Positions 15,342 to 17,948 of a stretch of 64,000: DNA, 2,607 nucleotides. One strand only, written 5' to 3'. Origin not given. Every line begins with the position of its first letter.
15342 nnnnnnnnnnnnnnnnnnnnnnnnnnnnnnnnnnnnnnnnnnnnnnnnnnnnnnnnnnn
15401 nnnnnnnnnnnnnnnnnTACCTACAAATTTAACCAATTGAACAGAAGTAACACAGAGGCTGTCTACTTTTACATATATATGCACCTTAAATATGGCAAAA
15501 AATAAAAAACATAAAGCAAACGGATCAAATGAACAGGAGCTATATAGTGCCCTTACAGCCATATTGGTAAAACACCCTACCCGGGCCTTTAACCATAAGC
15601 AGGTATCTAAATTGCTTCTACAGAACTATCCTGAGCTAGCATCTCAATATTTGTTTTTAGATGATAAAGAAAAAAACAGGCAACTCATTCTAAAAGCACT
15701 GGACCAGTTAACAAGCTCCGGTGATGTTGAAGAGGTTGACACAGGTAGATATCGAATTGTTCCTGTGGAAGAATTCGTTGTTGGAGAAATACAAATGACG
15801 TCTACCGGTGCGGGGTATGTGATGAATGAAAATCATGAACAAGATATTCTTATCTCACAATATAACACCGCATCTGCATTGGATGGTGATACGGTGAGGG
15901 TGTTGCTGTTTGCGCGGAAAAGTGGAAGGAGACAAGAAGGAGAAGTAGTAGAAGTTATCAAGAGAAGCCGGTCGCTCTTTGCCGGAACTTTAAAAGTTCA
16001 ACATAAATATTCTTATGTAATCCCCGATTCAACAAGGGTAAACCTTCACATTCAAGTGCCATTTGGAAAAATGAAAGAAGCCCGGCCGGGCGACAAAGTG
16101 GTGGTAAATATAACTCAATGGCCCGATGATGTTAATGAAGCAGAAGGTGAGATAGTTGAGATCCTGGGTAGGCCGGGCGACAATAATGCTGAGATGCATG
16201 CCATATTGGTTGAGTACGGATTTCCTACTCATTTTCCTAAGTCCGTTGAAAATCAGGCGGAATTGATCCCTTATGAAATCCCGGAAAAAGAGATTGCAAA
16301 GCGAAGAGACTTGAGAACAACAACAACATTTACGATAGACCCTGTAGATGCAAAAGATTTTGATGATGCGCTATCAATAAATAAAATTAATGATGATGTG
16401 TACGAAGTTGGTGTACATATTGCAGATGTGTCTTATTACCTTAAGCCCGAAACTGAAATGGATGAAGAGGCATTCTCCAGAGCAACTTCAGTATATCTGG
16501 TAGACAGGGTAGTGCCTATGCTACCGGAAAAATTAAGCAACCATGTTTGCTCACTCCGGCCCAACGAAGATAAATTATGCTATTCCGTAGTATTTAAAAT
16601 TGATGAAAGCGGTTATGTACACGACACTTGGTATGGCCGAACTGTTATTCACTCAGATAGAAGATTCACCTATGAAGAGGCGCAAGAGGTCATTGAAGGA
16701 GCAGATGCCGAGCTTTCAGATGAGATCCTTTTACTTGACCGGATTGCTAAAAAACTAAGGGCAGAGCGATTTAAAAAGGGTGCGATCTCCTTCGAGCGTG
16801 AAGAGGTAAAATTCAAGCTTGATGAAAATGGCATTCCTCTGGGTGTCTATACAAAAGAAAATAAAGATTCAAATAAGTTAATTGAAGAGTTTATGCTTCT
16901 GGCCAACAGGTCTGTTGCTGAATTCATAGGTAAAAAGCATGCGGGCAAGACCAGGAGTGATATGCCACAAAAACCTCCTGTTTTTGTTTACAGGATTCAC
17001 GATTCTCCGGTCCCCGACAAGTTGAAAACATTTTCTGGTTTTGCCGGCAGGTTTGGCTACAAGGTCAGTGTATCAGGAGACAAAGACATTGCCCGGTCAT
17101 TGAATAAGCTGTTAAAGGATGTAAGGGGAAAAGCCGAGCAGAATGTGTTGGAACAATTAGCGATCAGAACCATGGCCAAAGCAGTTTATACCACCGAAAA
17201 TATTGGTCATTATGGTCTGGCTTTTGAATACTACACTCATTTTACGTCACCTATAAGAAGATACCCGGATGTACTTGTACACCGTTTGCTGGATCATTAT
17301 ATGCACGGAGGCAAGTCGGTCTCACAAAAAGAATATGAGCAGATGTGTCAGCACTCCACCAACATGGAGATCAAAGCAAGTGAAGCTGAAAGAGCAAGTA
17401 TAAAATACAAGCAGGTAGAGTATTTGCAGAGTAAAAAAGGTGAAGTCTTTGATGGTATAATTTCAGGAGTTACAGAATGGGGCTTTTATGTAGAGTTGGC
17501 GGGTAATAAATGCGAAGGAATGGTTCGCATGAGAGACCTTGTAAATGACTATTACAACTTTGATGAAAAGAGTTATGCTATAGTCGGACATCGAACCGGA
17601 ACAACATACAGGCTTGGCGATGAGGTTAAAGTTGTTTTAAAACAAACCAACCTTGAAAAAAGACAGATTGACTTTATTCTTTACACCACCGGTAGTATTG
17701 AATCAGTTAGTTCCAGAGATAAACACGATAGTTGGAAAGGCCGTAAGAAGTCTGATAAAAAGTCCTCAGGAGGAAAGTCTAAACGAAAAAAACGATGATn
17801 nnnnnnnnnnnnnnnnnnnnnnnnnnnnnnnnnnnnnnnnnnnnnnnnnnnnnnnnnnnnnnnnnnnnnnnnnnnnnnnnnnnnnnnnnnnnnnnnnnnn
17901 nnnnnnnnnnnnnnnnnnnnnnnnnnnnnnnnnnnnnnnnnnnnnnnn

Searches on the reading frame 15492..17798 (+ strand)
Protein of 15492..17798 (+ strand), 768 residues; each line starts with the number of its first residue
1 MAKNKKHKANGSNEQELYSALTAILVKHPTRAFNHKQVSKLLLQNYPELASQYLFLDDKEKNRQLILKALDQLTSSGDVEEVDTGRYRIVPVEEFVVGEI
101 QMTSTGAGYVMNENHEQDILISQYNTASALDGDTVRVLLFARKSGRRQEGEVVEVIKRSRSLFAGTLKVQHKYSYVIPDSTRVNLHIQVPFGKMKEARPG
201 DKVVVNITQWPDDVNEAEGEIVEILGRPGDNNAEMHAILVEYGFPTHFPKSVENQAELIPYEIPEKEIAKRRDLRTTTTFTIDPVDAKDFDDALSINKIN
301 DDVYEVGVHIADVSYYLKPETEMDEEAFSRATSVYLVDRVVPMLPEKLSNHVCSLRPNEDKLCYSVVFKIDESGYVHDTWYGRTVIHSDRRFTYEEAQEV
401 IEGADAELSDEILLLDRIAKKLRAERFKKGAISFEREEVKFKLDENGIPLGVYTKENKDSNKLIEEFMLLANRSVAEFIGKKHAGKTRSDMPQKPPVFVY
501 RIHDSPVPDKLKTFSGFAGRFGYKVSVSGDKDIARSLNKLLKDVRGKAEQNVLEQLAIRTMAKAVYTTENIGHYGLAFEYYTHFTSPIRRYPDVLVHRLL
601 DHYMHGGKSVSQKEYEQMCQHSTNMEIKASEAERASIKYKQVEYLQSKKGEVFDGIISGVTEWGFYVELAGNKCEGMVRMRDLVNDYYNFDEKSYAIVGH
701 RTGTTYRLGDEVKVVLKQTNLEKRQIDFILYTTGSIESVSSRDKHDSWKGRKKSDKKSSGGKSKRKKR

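Call 22: search_protein_families(library=pfam, proteins=[window:15492-17798:+], max_evalue=0.001)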
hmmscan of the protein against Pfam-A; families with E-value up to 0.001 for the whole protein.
window:15492-17798:+ (768 aa): 7 families
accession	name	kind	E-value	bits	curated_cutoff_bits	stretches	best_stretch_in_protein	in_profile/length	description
PF00773.25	RNB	-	1.7e-110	369.8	29.3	1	271-604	1-324/326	RNB domain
PF17876.7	CSD2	-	8.4e-30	103.1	26.2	1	175-249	1-74/74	Cold shock domain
PF08206.17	OB_RNB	-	3e-15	56.1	24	2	98-155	1-58/58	Ribonuclease B OB domain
PF00575.29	S1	-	1.8e-09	38.3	22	1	648-728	3-71/74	S1 RNA binding domain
PF17849.7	OB_Dis3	-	7.1e-09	36.1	22.8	1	194-243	21-77/77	Dis3-like cold-shock domain 2 (CSD2)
PF25049.1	OB_HELZ2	-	2.7e-06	27.5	29.3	0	94-160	18-89/90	3'-5' exoribonuclease HELZ2, OB-fold domain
PF22896.3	OB_RNR_1st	-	0.00066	20.3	28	0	93-144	41-94/99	Ribonuclease R, OB first domain, N-terminal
